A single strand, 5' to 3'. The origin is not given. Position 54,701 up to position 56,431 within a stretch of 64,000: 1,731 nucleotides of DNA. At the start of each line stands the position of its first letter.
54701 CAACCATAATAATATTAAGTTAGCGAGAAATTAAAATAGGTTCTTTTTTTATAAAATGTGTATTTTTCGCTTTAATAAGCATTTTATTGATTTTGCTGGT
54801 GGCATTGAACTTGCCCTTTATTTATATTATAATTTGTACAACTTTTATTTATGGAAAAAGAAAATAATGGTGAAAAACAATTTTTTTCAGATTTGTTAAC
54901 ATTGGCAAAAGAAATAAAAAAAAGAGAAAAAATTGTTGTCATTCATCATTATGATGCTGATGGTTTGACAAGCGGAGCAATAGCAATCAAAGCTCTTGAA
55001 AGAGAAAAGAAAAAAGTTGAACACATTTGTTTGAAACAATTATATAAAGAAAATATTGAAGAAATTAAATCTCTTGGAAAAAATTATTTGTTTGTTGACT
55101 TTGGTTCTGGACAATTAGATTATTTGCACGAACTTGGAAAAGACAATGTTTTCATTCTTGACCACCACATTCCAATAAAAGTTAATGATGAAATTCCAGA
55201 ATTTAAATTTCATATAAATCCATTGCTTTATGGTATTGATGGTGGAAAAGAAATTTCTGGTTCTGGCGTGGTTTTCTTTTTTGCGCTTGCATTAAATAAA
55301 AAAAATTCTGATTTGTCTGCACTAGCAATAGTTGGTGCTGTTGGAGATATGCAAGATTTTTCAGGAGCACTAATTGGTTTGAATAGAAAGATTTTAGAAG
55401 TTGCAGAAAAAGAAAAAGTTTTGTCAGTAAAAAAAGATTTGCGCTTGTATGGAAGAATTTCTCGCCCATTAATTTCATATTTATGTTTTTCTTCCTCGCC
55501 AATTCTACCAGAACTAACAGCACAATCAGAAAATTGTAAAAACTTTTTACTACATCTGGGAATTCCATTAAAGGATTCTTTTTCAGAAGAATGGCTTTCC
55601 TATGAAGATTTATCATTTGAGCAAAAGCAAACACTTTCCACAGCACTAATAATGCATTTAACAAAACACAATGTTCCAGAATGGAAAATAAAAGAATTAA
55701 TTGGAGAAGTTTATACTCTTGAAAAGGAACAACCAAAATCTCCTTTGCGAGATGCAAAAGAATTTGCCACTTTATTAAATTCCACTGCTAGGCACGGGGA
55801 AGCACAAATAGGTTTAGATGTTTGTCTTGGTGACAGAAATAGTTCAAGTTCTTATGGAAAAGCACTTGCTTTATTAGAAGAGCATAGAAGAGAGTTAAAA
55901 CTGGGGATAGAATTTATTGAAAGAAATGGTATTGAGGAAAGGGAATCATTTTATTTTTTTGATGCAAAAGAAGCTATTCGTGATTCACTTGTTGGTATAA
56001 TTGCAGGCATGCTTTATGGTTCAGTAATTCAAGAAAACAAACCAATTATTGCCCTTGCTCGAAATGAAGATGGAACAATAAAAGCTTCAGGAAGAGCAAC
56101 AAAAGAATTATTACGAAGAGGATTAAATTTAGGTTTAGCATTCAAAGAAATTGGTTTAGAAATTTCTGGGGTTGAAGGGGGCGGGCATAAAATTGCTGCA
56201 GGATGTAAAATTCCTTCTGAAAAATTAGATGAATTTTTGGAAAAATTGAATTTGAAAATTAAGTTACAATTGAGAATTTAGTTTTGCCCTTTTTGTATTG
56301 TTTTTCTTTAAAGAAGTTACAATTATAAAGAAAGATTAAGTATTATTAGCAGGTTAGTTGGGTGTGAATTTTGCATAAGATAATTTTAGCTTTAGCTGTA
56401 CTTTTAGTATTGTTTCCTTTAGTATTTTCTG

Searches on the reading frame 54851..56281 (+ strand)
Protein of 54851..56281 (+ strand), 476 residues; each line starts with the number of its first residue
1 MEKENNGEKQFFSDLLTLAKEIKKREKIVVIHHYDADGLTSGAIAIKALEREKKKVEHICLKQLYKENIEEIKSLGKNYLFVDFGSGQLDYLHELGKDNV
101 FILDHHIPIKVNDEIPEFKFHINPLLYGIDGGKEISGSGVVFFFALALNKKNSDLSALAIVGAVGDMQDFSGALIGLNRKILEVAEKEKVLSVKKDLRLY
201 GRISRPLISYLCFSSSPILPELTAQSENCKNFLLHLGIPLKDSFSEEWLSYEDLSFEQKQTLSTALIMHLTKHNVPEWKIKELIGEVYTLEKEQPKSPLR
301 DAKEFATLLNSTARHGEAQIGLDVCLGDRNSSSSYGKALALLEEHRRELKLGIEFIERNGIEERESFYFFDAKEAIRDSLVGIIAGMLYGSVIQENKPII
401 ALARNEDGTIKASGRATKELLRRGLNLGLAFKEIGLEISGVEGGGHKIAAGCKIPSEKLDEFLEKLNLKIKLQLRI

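Call 7: search_protein_families(library=pfam, proteins=[window:54851-56281:+])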
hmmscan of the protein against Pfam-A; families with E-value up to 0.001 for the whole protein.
window:54851-56281:+ (476 aa): 3 families
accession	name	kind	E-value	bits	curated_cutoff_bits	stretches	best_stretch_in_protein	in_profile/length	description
PF21763.2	DHH_CID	-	7.9e-18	65.1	27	1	199-284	1-84/84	DHH-CID domain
PF02272.25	DHHA1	-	2.5e-13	50.8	25.9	1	381-470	18-100/102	DHHA1 domain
PF01368.27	DHH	-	3.2e-09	37.6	28.1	1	27-146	1-103/125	DHH family, N-terminal domain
